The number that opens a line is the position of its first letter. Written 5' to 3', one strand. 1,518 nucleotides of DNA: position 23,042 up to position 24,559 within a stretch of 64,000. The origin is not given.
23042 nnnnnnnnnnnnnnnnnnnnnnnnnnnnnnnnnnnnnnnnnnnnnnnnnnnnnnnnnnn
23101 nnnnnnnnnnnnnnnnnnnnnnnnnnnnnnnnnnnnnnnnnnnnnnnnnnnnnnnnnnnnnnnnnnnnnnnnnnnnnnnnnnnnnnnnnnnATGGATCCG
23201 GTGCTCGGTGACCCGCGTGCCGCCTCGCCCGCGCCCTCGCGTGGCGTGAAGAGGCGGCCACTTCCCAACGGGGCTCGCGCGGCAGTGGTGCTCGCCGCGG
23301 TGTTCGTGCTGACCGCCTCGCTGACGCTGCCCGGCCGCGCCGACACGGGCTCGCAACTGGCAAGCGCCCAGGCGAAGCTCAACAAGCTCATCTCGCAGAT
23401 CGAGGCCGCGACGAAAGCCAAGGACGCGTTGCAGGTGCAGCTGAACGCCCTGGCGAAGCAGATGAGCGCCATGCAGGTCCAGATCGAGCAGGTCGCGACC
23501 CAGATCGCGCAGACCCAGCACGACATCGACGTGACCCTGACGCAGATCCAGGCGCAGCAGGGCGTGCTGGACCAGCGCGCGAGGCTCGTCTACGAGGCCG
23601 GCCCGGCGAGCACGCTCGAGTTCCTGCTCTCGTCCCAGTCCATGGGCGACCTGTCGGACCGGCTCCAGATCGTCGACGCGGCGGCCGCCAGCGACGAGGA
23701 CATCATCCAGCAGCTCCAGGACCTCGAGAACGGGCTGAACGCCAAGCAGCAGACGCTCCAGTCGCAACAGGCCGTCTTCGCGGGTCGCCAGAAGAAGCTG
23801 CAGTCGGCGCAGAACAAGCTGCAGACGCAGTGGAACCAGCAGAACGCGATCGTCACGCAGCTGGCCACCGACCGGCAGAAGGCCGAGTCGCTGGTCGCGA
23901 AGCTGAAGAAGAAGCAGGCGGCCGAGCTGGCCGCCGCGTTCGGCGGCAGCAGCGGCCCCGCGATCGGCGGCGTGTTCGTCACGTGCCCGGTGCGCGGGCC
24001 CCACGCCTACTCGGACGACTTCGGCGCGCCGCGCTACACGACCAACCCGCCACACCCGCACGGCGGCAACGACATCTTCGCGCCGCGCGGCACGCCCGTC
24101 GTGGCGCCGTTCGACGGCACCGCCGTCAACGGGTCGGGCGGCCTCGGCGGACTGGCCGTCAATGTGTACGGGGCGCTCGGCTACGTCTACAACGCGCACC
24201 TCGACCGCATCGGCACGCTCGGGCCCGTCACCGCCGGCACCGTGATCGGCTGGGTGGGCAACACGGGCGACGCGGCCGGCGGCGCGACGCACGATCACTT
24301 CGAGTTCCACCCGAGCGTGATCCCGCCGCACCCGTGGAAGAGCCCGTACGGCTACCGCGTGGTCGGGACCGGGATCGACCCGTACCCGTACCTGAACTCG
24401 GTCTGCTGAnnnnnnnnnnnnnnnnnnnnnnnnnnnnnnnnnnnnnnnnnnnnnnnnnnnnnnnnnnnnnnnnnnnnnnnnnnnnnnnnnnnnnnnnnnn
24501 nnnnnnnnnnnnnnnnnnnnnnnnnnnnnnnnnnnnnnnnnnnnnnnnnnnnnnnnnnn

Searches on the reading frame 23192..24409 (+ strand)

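Call 61: search_protein_families(library=pfam, proteins=[window:23192-24409:+], max_evalue=1e-8)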
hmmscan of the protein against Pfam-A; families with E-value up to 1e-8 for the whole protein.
window:23192-24409:+ (405 aa): 2 families
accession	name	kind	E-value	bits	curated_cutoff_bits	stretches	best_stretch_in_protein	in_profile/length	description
PF24568.1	CC_PcsB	-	1.9e-09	37.7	27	1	116-180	5-70/75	Peptidoglycan hydrolase PcsB, coiled-coil domain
PF01551.29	Peptidase_M23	-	3e-09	37.4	28.7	1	289-373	2-88/96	Peptidase family M23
